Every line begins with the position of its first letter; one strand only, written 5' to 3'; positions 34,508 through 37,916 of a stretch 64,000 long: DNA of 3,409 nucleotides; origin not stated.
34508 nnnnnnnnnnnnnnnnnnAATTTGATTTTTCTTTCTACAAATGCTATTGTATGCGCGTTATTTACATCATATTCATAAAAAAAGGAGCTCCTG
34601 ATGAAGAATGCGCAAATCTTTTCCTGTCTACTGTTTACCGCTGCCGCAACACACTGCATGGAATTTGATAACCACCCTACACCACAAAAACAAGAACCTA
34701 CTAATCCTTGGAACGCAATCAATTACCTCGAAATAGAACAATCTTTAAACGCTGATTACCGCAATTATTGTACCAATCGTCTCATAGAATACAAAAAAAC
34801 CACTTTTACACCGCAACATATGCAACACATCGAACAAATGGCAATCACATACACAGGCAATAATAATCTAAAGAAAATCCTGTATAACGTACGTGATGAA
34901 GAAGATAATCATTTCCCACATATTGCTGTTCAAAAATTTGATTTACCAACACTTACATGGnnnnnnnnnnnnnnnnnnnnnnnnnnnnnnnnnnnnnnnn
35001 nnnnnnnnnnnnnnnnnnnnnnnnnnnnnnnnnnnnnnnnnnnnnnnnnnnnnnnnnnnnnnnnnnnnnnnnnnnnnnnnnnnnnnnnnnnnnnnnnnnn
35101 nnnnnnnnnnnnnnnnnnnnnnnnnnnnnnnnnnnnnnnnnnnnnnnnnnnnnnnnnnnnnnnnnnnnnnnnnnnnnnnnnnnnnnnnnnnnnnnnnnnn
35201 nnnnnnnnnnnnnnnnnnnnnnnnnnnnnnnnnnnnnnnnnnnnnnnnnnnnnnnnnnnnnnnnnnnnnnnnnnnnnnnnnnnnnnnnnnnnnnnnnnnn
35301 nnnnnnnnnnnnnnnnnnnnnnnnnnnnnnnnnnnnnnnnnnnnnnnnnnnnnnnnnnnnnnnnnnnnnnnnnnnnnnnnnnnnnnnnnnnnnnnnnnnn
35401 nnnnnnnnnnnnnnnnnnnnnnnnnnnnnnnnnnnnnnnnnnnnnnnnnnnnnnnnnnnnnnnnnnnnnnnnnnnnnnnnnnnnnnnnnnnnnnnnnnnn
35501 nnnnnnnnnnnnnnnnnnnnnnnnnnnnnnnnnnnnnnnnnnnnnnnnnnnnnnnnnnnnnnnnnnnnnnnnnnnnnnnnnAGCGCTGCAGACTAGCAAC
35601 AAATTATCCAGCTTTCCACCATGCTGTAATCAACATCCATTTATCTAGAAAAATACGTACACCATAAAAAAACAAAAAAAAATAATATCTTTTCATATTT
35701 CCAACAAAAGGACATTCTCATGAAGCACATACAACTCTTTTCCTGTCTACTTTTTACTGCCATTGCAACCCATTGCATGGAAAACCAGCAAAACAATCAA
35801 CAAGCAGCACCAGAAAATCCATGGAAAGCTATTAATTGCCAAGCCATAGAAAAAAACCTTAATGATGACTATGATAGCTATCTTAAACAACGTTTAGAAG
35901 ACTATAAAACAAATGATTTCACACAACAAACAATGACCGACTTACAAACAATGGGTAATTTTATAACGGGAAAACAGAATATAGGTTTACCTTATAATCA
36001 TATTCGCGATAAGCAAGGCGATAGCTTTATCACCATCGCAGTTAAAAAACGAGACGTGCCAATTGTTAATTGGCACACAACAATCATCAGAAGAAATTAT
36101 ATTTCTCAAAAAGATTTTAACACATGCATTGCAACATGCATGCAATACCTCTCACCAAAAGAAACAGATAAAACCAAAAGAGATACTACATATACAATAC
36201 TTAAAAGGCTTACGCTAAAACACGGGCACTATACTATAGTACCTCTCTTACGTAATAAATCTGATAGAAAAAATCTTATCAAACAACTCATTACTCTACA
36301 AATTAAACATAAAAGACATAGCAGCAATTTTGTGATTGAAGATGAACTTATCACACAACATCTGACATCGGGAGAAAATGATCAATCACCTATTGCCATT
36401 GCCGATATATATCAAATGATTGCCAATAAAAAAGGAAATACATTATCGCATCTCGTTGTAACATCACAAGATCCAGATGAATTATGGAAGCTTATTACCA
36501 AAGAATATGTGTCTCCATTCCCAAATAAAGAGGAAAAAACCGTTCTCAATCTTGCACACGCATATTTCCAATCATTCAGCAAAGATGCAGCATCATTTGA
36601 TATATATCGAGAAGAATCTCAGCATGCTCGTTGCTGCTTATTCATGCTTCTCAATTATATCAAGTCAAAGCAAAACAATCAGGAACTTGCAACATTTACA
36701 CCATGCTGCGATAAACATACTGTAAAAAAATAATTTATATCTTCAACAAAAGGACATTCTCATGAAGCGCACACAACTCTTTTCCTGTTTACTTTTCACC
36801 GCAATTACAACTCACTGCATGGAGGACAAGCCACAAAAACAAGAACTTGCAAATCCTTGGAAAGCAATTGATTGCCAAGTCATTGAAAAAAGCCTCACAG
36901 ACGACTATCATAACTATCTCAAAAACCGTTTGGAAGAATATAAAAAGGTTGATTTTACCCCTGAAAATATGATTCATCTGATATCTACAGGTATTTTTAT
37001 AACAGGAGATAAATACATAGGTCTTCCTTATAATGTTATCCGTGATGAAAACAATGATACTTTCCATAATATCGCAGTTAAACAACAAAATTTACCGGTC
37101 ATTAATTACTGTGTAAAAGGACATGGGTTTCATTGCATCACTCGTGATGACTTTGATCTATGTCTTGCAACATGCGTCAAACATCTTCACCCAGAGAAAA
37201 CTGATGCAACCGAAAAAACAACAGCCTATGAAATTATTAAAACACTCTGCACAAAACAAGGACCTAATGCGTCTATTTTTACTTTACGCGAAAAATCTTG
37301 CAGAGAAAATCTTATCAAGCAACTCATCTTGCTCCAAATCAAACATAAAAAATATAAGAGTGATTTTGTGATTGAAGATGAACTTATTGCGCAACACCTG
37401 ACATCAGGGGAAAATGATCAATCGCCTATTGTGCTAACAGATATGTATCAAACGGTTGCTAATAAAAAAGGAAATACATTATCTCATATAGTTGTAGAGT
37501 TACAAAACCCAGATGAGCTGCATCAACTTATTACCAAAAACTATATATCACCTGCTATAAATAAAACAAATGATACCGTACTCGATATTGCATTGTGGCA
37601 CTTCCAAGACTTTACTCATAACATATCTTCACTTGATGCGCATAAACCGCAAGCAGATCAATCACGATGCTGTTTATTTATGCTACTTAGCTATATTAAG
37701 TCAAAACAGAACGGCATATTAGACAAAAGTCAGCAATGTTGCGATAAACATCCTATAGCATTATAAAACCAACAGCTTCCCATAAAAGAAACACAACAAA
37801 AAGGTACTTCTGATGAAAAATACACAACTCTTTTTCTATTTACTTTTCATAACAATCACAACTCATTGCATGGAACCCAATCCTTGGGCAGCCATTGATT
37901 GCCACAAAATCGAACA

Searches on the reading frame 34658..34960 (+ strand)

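Call 88: search_protein_families(library=pfam, proteins=[window:34658-34960:+], max_evalue=10)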
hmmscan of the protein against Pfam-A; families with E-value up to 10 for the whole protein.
window:34658-34960:+ (101 aa): 1 family
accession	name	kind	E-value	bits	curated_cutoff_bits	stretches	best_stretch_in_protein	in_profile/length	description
PF13470.12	PIN_3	-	0.097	13.9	27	1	31-92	43-103/115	PIN domain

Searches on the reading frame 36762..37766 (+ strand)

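Call 17: search_protein_families(library=pfam, proteins=[window:36762-37766:+], max_evalue=0.1)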
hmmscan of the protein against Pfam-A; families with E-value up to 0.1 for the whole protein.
window:36762-37766:+ (334 aa): 2 families
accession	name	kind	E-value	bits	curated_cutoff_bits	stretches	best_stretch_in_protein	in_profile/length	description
PF02836.23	Glyco_hydro_2_C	-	0.0093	15.6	21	1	189-290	172-271/302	Glycosyl hydrolases family 2, TIM barrel domain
PF13606.12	Ank_3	-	0.051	14.6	22.3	0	237-261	2-25/30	Ankyrin repeat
